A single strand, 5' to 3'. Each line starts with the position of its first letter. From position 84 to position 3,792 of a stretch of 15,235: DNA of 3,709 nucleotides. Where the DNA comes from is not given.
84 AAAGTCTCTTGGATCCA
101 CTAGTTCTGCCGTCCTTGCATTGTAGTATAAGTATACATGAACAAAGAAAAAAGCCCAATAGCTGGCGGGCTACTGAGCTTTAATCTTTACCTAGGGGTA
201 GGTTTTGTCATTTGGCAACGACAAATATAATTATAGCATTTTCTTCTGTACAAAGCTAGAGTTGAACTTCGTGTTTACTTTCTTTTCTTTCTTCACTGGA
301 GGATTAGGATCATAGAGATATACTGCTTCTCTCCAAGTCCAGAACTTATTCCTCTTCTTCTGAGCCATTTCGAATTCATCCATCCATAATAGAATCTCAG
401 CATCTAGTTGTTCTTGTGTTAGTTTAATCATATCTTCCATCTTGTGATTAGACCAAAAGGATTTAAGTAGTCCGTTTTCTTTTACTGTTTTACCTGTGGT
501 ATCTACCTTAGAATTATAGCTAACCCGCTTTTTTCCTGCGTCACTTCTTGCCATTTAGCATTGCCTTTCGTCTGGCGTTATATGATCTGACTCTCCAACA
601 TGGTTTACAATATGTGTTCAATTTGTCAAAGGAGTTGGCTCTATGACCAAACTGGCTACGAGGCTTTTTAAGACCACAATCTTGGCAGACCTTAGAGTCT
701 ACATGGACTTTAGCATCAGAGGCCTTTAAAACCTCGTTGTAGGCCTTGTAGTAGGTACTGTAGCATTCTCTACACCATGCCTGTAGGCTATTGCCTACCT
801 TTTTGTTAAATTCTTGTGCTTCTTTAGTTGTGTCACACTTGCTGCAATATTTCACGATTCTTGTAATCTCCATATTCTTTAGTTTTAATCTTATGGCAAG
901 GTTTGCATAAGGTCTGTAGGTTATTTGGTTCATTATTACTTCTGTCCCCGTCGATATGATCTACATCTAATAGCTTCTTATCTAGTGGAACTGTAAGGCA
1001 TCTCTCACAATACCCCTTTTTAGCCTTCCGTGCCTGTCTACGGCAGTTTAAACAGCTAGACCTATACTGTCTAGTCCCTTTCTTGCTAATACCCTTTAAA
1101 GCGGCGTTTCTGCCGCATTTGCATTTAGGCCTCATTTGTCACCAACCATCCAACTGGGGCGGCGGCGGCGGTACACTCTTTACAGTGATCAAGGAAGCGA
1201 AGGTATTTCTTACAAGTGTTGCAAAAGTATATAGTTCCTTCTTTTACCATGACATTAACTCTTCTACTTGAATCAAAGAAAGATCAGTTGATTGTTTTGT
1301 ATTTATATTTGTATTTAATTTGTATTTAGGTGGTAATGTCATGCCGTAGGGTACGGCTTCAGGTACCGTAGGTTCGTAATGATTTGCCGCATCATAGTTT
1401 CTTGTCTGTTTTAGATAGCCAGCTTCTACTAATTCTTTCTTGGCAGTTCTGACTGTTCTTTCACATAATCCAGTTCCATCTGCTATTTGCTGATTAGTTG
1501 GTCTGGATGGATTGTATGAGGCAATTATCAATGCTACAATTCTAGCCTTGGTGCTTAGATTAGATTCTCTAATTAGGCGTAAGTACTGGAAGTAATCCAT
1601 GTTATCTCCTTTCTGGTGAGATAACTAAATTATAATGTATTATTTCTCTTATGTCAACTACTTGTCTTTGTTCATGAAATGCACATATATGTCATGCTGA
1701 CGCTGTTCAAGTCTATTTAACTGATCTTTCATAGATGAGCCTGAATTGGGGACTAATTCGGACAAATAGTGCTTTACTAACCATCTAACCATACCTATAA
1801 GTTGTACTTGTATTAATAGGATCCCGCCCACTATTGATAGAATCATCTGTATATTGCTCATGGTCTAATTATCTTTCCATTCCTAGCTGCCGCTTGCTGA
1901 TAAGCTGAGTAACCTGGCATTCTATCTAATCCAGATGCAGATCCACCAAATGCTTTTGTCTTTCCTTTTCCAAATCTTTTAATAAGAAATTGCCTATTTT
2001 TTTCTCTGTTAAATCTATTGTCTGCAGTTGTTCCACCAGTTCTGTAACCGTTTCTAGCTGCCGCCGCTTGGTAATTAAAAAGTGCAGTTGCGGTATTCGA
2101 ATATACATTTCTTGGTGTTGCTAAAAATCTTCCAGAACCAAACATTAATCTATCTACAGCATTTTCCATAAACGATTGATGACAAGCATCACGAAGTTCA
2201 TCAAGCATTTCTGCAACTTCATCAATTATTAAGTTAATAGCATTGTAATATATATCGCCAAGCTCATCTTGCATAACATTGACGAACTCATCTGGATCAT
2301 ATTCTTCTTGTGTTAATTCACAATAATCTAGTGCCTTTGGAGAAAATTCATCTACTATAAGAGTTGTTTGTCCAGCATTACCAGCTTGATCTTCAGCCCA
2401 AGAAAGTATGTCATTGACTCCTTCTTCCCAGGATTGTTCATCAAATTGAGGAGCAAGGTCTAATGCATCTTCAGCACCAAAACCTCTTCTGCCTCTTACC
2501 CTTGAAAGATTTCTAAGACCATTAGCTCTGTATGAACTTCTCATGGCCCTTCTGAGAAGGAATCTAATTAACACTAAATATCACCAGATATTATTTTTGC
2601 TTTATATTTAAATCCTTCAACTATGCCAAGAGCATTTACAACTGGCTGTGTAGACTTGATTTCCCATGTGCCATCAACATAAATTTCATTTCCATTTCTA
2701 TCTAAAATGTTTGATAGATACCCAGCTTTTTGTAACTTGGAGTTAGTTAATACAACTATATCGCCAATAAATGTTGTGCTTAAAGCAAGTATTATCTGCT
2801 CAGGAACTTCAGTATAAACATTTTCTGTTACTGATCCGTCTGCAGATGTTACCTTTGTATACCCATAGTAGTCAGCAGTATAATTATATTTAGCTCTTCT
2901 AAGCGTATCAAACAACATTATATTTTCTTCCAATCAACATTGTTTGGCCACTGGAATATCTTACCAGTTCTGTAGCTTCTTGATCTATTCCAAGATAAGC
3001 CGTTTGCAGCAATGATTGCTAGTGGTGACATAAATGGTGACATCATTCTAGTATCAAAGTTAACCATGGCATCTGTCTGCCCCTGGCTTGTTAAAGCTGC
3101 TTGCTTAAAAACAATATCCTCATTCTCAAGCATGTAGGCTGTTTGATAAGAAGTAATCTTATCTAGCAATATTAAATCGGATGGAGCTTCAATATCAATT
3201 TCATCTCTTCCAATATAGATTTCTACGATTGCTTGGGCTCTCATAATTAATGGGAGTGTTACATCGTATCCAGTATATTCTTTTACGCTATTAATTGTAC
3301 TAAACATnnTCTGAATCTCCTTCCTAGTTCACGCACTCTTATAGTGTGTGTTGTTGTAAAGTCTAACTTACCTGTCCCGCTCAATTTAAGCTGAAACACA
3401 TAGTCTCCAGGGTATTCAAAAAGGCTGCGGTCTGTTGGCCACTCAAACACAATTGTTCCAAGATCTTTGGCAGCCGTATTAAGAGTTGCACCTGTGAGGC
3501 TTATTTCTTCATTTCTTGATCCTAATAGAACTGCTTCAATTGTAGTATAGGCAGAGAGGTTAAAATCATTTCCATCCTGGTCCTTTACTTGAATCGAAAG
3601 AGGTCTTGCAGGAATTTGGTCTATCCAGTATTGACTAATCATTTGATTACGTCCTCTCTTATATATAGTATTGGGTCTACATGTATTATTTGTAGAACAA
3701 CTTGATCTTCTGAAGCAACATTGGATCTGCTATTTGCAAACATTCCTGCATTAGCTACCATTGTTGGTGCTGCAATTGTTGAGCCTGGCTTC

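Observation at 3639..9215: One 1858-aa ORF occupies about 37% of the genome and carries four LamG/concanavalin-like repeats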

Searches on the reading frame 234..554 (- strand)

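Call 9: search_protein_families(library=phrogs, proteins=[window:234-554:-], max_evalue=0.01)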
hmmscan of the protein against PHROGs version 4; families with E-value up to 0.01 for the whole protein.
window:234-554:- (107 aa): 0 families

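Call 30: search_protein_families(library=pfam, proteins=[window:234-554:-], max_evalue=0.1)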
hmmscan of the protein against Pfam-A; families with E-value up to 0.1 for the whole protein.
window:234-554:- (107 aa): 1 family
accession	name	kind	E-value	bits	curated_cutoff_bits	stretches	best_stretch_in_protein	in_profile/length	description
PF06952.16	PsiA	-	0.011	15.5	25.3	1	8-76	121-188/237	PsiA protein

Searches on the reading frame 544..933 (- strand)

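Call 9: search_protein_families(library=phrogs, proteins=[window:544-933:-], max_evalue=0.01)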
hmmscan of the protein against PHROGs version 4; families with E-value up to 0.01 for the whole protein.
window:544-933:- (130 aa): 8 families
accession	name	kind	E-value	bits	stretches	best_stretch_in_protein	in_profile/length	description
phrog_5558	-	moron, auxiliary metabolic gene and host takeover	1.4e-13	52.3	1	26-124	7-111/130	Lar-like restriction alleviation protein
phrog_2633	-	DNA, RNA and nucleotide metabolism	1.1e-10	42.9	2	73-123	6-56/142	endonuclease VII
phrog_2340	-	DNA, RNA and nucleotide metabolism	5.3e-10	40.7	2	76-121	4-50/171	endonuclease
phrog_2255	-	DNA, RNA and nucleotide metabolism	2e-09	38.2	2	74-123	47-95/211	HNH endonuclease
phrog_1035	-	DNA, RNA and nucleotide metabolism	1.4e-08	36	2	26-67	62-105/271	endonuclease VII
phrog_6762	-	unknown function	2.9e-06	28.4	2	79-114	201-236/242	-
phrog_30859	-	unknown function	3e-06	29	1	28-64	3-41/117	-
phrog_18715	-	unknown function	6.6e-05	24.3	1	76-120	75-117/128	-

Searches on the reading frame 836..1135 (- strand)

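Call 9: search_protein_families(library=phrogs, proteins=[window:836-1135:-], max_evalue=0.01)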
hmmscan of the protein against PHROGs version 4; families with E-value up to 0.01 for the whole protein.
window:836-1135:- (100 aa): 27 families (the best 25 are shown)
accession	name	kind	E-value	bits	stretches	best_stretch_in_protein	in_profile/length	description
phrog_144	-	DNA, RNA and nucleotide metabolism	3.6e-14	53.8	1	19-94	62-142/175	HNH endonuclease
phrog_333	-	DNA, RNA and nucleotide metabolism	4.8e-11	44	1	30-94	23-88/138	HNH endonuclease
phrog_5956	-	DNA, RNA and nucleotide metabolism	1.6e-10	41.8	1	6-89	26-112/138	HNH endonuclease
phrog_589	-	DNA, RNA and nucleotide metabolism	7.9e-10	39.8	1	20-87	70-141/179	HNH endonuclease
phrog_1271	-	DNA, RNA and nucleotide metabolism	3.9e-08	34.1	1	32-94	258-325/361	HNH endonuclease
phrog_25862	-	DNA, RNA and nucleotide metabolism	9.7e-08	33.6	1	32-89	79-140/149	HNH endonuclease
phrog_119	-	DNA, RNA and nucleotide metabolism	3.1e-07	30.6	1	22-93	184-263/443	HNH endonuclease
phrog_10822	-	DNA, RNA and nucleotide metabolism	6.9e-07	30.2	1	56-93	119-155/245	HNH endonuclease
phrog_2323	-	DNA, RNA and nucleotide metabolism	5.5e-06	27.3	1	33-87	28-86/113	HNH endonuclease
phrog_8048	-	DNA, RNA and nucleotide metabolism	2.2e-05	24.8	1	21-83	157-224/273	HNH endonuclease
phrog_7785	-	DNA, RNA and nucleotide metabolism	2.4e-05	25.4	1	13-94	41-121/147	HNH endonuclease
phrog_14913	-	DNA, RNA and nucleotide metabolism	2.4e-05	25.4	1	56-86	59-89/149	HNH endonuclease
phrog_14736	-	DNA, RNA and nucleotide metabolism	3.5e-05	24.5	1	43-85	35-79/202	HNH endonuclease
phrog_3106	-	DNA, RNA and nucleotide metabolism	4e-05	24.5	1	36-92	156-228/252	HNH endonuclease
phrog_1985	-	DNA, RNA and nucleotide metabolism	5.2e-05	24.3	0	68-86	106-124/184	HNH endonuclease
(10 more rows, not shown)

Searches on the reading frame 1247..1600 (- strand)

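Call 9: search_protein_families(library=phrogs, proteins=[window:1247-1600:-], max_evalue=0.01)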
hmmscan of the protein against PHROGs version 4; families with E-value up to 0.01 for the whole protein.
window:1247-1600:- (118 aa): 16 families
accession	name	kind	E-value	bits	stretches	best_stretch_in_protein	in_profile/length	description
phrog_270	-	DNA, RNA and nucleotide metabolism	4.2e-11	43.8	1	5-70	34-104/383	replication initiation protein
phrog_678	-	DNA, RNA and nucleotide metabolism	1.7e-08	35.4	1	20-96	75-151/346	replication initiation O-like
phrog_428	-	DNA, RNA and nucleotide metabolism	3.2e-06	27.6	1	9-86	97-184/455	replication initiation protein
phrog_186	-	DNA, RNA and nucleotide metabolism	4.6e-06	27.5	1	17-78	41-103/308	DnaD-like helicase loader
phrog_345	-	DNA, RNA and nucleotide metabolism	1e-05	26.4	1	18-75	48-109/297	replication initiation O-like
phrog_391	-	DNA, RNA and nucleotide metabolism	3.3e-05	24.7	1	33-82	37-93/298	replication initiation O-like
phrog_22134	-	unknown function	4.1e-05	24.5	1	9-75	6-74/262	-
phrog_1456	-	DNA, RNA and nucleotide metabolism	0.00037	20.6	1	9-71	20-83/365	DNA binding protein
phrog_2365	-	DNA, RNA and nucleotide metabolism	0.0015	19.6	1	35-66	71-102/232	replication initiation O-like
phrog_8102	-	DNA, RNA and nucleotide metabolism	0.0016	18.6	1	37-75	62-104/337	replication initiation protein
phrog_5978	-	unknown function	0.0016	18.6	1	16-77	293-355/364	-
phrog_3855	-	DNA, RNA and nucleotide metabolism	0.003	19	1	22-67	68-113/115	HTH DNA binding protein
phrog_37920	-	DNA, RNA and nucleotide metabolism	0.0047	17.2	1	12-78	22-89/245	HTH DNA binding protein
phrog_142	-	moron, auxiliary metabolic gene and host takeover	0.0051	17.9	1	12-77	8-70/116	Ren-like exclusion protein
phrog_2030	-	transcription regulation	0.0062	17.2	1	16-83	14-80/202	transcriptional regulator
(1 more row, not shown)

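Call 30: search_protein_families(library=pfam, proteins=[window:1247-1600:-], max_evalue=0.1)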
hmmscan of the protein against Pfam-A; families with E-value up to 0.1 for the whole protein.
window:1247-1600:- (118 aa): 6 families
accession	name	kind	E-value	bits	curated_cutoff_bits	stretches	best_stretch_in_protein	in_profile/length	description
PF13730.12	HTH_36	-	8.1e-10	38.8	25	1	14-63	2-55/55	Helix-turn-helix domain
PF05732.17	RepL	-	0.0028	17.6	20.3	1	18-67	57-109/164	Firmicute plasmid replication protein (RepL)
PF13551.12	HTH_29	-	0.013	16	28.1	1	34-64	13-42/64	Winged helix-turn helix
PF13412.12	HTH_24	-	0.015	15.3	21.9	1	33-64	17-48/48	Winged helix-turn-helix DNA-binding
PF09339.16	HTH_IclR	-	0.077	13.2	22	0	33-66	18-51/52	IclR helix-turn-helix domain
PF24033.1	DUF7342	-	0.091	13.2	31.6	0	35-78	19-61/150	Family of unknown function (DUF7342)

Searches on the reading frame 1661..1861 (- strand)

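Call 9: search_protein_families(library=phrogs, proteins=[window:1661-1861:-], max_evalue=0.01)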
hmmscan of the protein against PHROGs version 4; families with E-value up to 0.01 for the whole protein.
window:1661-1861:- (67 aa): 1 family
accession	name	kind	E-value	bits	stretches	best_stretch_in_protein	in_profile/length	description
phrog_9869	-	unknown function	2e-09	38.4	1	29-57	62-90/98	-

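Call 30: search_protein_families(library=pfam, proteins=[window:1661-1861:-], max_evalue=0.1)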
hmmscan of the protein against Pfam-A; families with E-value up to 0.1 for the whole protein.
window:1661-1861:- (67 aa): 1 family
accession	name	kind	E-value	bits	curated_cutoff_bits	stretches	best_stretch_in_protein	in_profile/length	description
PF13120.11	DUF3974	-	0.076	13.6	25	1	1-55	1-54/126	Domain of unknown function (DUF3974)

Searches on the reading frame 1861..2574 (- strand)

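Call 9: search_protein_families(library=phrogs, proteins=[window:1861-2574:-], max_evalue=0.01)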
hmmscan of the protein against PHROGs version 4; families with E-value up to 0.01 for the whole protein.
window:1861-2574:- (238 aa): 1 family
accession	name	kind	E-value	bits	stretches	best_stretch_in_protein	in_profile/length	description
phrog_22969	-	unknown function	0.0042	17.7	1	89-142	85-137/268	-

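Call 30: search_protein_families(library=pfam, proteins=[window:1861-2574:-], max_evalue=0.1)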
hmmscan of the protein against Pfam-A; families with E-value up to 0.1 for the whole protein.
window:1861-2574:- (238 aa): 1 family
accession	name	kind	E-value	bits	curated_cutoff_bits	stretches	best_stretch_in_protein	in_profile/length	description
PF05178.17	Kri1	-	0.0073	17.3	25.2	0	86-112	53-78/102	KRI1-like family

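Call 69: search_protein_families(library=ncbifam, proteins=[window:1861-2574:-], max_evalue=0.01)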
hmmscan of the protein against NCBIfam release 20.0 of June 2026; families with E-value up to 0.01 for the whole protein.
window:1861-2574:- (238 aa): 0 families

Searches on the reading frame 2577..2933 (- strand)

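Call 8: search_protein_families(library=phrogs, proteins=[window:2577-2933:-], max_evalue=0.01)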
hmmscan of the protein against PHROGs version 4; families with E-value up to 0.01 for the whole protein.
window:2577-2933:- (119 aa): 1 family
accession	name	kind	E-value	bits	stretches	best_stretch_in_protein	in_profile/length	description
phrog_33156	-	unknown function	0.0019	19.6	1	16-113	8-100/140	-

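Call 30: search_protein_families(library=pfam, proteins=[window:2577-2933:-], max_evalue=0.1)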
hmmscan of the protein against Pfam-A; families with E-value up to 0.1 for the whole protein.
window:2577-2933:- (119 aa): 1 family
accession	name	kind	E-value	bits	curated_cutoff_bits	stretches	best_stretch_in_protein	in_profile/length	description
PF12863.12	DUF3821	-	0.016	15.6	23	1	11-95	120-196/204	Domain of unknown function (DUF3821)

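Call 69: search_protein_families(library=ncbifam, proteins=[window:2577-2933:-], max_evalue=0.01)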
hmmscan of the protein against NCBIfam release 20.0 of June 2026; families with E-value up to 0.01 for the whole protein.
window:2577-2933:- (119 aa): 0 families

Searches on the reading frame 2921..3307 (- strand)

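Call 8: search_protein_families(library=phrogs, proteins=[window:2921-3307:-], max_evalue=0.01)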
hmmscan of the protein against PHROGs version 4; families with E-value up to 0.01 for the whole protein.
window:2921-3307:- (129 aa): 2 families
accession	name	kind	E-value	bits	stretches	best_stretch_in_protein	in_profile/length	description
phrog_22288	-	unknown function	0.00024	22.3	1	4-112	6-125/151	-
phrog_33424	-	unknown function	0.0076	17.5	0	40-65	19-44/66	-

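Call 30: search_protein_families(library=pfam, proteins=[window:2921-3307:-], max_evalue=0.1)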
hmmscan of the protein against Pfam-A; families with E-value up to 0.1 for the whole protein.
window:2921-3307:- (129 aa): 0 families

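Call 69: search_protein_families(library=ncbifam, proteins=[window:2921-3307:-], max_evalue=0.01)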
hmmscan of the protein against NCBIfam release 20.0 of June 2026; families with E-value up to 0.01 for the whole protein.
window:2921-3307:- (129 aa): 0 families

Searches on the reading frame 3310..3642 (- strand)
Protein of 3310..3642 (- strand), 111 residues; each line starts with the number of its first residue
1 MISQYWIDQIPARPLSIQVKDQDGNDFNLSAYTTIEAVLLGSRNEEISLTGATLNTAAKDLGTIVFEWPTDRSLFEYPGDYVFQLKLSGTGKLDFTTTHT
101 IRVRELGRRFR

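Call 8: search_protein_families(library=phrogs, proteins=[window:3310-3642:-], max_evalue=0.01)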
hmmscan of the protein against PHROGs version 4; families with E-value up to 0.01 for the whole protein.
window:3310-3642:- (111 aa): 0 families

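Call 30: search_protein_families(library=pfam, proteins=[window:3310-3642:-], max_evalue=0.1)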
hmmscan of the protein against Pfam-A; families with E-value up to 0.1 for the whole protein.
window:3310-3642:- (111 aa): 0 families

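Call 69: search_protein_families(library=ncbifam, proteins=[window:3310-3642:-], max_evalue=0.01)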
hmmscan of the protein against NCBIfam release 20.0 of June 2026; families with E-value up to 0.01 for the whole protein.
window:3310-3642:- (111 aa): 0 families

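Call 71: search_dna_similar(query=window:3310-3642:-, collection=phages, mode=protein, max_rows=20, max_evalue=0.001)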
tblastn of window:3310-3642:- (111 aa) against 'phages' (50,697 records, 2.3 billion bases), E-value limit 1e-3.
Records with a match: 1; places in all: 1; records where one place covers at least 80% of the query: 1.
Best place of each record, by identity: <60% 1.
By first word of the organism name: Satellite 1.
By host as written in the record: Streptomyces mirabilis NRRL B-2400 1.
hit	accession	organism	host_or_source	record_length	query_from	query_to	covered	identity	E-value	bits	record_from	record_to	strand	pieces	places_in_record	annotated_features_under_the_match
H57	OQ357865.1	Satellite phage MiniFlayer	Streptomyces mirabilis NRRL B-2400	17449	2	108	96%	48.6%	1e-24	101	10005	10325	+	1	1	9: tail fiber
